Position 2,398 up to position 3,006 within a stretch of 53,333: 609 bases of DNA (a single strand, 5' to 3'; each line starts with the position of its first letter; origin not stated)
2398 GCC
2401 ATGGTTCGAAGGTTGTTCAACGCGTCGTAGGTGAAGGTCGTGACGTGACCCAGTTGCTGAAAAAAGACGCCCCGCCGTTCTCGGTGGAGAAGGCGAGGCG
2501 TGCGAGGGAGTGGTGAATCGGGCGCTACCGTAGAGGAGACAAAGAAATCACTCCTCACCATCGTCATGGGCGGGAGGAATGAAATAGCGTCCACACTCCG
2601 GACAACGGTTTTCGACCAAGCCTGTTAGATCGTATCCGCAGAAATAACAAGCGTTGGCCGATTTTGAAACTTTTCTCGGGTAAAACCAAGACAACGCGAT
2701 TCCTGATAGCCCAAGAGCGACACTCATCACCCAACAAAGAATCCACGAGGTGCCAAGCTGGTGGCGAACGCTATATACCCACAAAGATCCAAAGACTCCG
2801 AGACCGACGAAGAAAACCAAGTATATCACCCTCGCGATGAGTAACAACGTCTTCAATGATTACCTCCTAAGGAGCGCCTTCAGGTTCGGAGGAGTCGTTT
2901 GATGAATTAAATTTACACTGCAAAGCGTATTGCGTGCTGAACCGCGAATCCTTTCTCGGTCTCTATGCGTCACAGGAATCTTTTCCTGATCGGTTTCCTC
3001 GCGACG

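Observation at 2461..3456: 215-bp direct repeat carrying a terminator hairpin and the 3' end of duplicated TM + zinc-ribbon genes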

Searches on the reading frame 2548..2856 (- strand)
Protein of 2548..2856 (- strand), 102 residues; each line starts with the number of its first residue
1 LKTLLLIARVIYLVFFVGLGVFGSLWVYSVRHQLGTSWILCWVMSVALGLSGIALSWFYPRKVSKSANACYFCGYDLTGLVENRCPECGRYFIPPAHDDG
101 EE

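Call 7: search_protein_families(library=pfam, proteins=[window:2548-2856:-], max_evalue=0.1)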
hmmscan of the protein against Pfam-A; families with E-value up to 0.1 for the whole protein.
window:2548-2856:- (102 aa): 5 families
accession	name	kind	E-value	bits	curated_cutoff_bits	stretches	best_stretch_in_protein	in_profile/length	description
PF13248.11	Zn_ribbon_3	-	0.00027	20.7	27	0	63-77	12-26/26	zinc-ribbon domain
PF12773.13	DZR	-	0.00083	19.9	27.3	1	62-91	7-33/45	Double zinc ribbon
PF13240.11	Zn_Ribbon_1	-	0.011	16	25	0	62-77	8-23/23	zinc-ribbon domain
PF10571.15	UPF0547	-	0.018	15.6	29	0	61-76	8-23/26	Uncharacterised protein family UPF0547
PF18912.6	DZR_2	-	0.068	13.5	27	0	63-92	17-46/56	Double zinc ribbon domain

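Call 10: find_encoding_contigs(protein=window:2548-2856:-, flank=10000, max_places=6)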
Protein window:2548-2856:- (102 aa): 1 contig read that carries it; 1 place shown.
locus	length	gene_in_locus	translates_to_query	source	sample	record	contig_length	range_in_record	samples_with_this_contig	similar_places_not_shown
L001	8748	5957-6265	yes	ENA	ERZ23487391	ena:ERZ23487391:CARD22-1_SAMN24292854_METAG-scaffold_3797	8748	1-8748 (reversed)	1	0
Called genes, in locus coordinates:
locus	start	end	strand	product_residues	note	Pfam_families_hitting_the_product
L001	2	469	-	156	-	?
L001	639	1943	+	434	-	PF01011:PQQ (faint), PF13570:Beta-prop_ACSF4, PF13360:PQQ_2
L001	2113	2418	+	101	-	-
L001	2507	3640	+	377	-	PF00437:T2SSE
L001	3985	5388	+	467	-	-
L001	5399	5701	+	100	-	-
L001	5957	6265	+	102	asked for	-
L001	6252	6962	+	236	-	PF05593:RHS_repeat (faint)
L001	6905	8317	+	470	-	-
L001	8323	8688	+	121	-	-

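Call 11: find_homologous_proteins(query=window:2548-2856:-, max_evalue=0.001)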
Query window:2548-2856:- (102 aa): 2 proteins with E <= 0.001 among 16 candidates.
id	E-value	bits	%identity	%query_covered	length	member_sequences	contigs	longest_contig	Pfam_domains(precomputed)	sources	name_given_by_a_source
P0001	2.5e-65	236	100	100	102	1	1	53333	-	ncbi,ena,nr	ncbi:MAG: hypothetical protein MI923_15630 [Phycisphaerales bacterium]|nr:hypothetical protein [Phyc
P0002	3.2e-31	126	58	100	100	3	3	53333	-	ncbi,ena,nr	ncbi:MAG: hypothetical protein MI923_15640 [Phycisphaerales bacterium]|nr:hypothetical protein [Phyc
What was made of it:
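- On Rhs orphan / polymorphic-toxin cassette array: No other proteins carry this tail (call 11).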

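Call 12: find_encoding_contigs(protein=P0002, flank=10000, max_places=10)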
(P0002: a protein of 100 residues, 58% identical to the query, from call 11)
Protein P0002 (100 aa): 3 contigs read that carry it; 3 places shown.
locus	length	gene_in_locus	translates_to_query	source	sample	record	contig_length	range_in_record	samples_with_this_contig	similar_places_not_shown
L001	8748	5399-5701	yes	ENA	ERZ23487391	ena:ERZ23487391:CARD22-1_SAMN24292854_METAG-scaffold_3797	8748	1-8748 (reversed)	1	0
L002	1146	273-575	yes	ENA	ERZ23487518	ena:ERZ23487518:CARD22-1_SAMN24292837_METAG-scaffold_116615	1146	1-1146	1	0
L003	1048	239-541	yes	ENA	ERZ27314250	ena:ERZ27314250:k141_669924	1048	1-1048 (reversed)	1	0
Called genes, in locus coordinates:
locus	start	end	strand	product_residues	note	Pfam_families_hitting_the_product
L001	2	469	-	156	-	?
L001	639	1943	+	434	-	PF01011:PQQ (faint), PF13570:Beta-prop_ACSF4, PF13360:PQQ_2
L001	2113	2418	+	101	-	-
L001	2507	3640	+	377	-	PF00437:T2SSE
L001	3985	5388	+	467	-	-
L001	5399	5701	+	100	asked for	-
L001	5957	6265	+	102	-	-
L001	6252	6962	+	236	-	PF05593:RHS_repeat (faint)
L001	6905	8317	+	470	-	-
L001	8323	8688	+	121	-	-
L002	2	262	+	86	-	?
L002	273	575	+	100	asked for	-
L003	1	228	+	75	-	?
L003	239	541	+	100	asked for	-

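Call 13: list_cluster_members(proteins=[P0001, P0002])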
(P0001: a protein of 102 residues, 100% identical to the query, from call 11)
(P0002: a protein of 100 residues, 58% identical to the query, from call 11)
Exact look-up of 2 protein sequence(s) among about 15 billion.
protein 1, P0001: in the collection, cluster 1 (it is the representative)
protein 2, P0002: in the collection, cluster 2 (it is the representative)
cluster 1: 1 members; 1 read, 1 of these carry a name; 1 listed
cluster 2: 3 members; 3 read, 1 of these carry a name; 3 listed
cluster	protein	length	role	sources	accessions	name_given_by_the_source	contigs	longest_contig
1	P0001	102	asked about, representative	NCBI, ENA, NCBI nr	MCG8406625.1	MAG: hypothetical protein MI923_15630 [Phycisphaerales bacterium] | hypothetical protein [Phycisphaerales bacterium]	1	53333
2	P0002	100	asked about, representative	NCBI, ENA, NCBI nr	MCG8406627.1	MAG: hypothetical protein MI923_15640 [Phycisphaerales bacterium] | hypothetical protein [Phycisphaerales bacterium]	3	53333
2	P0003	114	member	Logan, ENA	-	-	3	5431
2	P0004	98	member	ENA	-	-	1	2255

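Call 14: find_encoding_contigs(protein=P0003, flank=10000, max_places=10)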
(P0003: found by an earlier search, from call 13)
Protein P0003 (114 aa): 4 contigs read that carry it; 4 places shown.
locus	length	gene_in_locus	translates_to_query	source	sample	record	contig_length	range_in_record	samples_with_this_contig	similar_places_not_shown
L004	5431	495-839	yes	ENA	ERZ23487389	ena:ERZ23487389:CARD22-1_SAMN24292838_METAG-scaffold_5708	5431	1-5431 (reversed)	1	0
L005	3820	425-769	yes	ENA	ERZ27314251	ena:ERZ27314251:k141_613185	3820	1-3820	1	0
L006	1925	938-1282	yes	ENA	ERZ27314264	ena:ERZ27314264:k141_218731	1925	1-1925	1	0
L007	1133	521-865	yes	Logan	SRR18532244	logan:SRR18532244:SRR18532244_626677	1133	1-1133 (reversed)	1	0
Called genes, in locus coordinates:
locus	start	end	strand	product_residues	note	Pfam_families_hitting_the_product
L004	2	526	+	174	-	?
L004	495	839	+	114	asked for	-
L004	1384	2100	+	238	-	PF05593:RHS_repeat (faint)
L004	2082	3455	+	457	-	-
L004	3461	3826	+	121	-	-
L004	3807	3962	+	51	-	-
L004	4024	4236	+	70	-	PF10049:DUF2283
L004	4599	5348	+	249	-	-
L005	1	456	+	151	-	?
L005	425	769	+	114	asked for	-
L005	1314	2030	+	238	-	PF05593:RHS_repeat (faint)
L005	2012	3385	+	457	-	-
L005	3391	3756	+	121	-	-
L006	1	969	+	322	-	?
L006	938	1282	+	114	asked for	-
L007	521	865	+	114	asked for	-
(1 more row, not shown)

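Call 15: find_encoding_contigs(protein=P0004, flank=10000, max_places=10)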
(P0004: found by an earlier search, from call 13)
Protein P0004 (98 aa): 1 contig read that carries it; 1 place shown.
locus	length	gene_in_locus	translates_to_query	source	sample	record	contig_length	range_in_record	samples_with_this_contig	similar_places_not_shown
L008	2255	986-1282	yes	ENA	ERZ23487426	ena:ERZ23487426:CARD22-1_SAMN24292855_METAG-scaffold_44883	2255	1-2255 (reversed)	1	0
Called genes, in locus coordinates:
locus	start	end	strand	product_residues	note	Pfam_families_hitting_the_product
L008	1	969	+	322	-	?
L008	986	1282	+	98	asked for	-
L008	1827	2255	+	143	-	?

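Call 32: search_protein_families(library=ncbifam, proteins=[window:2548-2856:-, L004:4599-5348:+, L004:4024-4236:+], max_evalue=0.1)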
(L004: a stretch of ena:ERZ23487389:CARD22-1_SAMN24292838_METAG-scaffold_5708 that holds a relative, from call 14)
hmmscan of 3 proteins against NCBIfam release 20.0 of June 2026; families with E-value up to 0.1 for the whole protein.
window:2548-2856:- (102 aa): 1 family
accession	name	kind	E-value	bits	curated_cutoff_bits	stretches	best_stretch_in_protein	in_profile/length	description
NF033688.1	MG406_fam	hypoth_equivalog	0.021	15.2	40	1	10-72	12-72/118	MG406 family protein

L004:4599-5348:+ (249 aa): 2 families
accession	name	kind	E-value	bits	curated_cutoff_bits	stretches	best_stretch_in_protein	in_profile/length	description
NF033497.1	rubre_like_arch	subfamily_domain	3.3e-05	23.5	32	1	210-228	3-22/34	rubrerythrin-like domain-containing protein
NF049953.1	ribbon_DG_selen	exception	0.00075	19.5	130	1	207-228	147-167/172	zinc ribbon-containing (seleno)protein DG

L004:4024-4236:+ (70 aa): 0 families

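Call 33: search_protein_representatives(alignment_id=A2)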
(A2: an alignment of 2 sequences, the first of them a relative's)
Query: 2 sequences, 102 profile positions. Proteins with E-value up to 0.001 (for the whole library): 938; up to 1e-10: 9; up to 1e-30: 2. The best 150 are listed.
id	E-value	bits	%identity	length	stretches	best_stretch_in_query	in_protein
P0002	1.7e-55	201.7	-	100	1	1-102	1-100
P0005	1.3e-46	173.2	-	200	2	1-99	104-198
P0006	1.8e-13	66.7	-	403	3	21-96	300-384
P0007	2.5e-13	66.3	-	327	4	70-95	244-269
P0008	4.3e-12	62.3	-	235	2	19-97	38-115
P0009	7.1e-12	61.6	-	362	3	67-95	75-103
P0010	2.0e-11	60.2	-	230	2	24-90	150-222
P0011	3.5e-11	59.4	-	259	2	27-95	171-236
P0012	9.9e-11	57.9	-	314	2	25-96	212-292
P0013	1.5e-10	57.4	-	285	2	36-95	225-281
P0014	4.1e-10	56.0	-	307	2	22-93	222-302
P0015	4.8e-10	55.7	-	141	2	14-93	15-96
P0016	5.5e-10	55.6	-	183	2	15-95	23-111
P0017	1.7e-09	54.0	-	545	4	64-91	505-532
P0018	3.0e-09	53.2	-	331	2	33-94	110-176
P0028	1.7e-08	50.7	-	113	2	15-95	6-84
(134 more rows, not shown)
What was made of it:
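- The zinc ribbon is the most conserved part across the whole family (call 33).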

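Call 35: find_encoding_contigs(protein=P0005, flank=10000, max_places=10)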
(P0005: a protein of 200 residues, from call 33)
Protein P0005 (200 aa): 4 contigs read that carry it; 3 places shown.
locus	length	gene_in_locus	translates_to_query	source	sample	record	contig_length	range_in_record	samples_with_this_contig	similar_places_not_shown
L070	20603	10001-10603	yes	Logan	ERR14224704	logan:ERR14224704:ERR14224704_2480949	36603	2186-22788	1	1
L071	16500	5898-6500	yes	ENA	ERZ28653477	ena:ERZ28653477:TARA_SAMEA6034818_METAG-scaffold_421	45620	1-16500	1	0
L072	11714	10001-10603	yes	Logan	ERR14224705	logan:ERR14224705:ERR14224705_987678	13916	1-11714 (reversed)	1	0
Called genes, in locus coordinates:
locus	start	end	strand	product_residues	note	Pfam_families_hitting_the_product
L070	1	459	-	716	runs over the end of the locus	PF24681:Kelch_KLHDC2_KLHL20_DRC7, PF13415:Beta-prop_FBX42, PF24981:Beta-prop_ATRN-LZTR1, PF13854:Kelch_HCF (weak), PF01344:Kelch_1 (weak), PF24981:Beta-prop_ATRN-LZTR1 (weak), PF02412:TSP_3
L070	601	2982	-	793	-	PF00404:Dockerin_1 (faint)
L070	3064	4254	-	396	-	PF22842:Pel9A-like_beta_helix (faint), PF05048:NosD, PF13229:Beta_helix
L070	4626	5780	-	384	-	PF04198:Sugar-bind (faint)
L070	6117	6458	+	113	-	-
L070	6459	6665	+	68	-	-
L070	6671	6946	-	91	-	PF12728:HTH_17 (weak)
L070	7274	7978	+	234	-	PF00117:GATase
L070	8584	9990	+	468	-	-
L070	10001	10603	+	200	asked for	PF17032:Zn_ribbon_15 (faint)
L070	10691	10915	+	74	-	-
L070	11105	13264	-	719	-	PF02897:Peptidase_S9_N, PF00326:Peptidase_S9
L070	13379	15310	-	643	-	PF13522:GATase_6, PF13537:GATase_7, PF00733:Asn_synthase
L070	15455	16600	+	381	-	PF13439:Glyco_transf_4, PF13579:Glyco_trans_4_4, PF20706:GT4-conflict, PF00534:Glycos_transf_1, PF13692:Glyco_trans_1_4, PF13524:Glyco_trans_1_2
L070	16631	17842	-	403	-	PF13579:Glyco_trans_4_4, PF13439:Glyco_transf_4, PF13692:Glyco_trans_1_4 (weak)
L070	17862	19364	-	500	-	PF00953:Glycos_transf_4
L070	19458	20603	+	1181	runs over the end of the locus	PF21445:ADDB_N, PF13361:UvrD_C, PF12705:PDDEXK_1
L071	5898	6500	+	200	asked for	PF17032:Zn_ribbon_15 (faint)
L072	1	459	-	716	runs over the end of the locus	PF24681:Kelch_KLHDC2_KLHL20_DRC7, PF13415:Beta-prop_FBX42, PF24981:Beta-prop_ATRN-LZTR1, PF13854:Kelch_HCF (weak), PF01344:Kelch_1 (weak), PF24981:Beta-prop_ATRN-LZTR1 (weak), PF02412:TSP_3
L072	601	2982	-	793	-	PF00404:Dockerin_1 (faint)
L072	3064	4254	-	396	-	PF22842:Pel9A-like_beta_helix (faint), PF05048:NosD, PF13229:Beta_helix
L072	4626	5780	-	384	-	PF04198:Sugar-bind (faint)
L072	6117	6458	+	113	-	-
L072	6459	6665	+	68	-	-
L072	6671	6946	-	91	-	PF12728:HTH_17 (weak)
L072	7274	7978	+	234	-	PF00117:GATase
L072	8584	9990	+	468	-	-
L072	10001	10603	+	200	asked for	PF17032:Zn_ribbon_15 (faint)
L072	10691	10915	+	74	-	-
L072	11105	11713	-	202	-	?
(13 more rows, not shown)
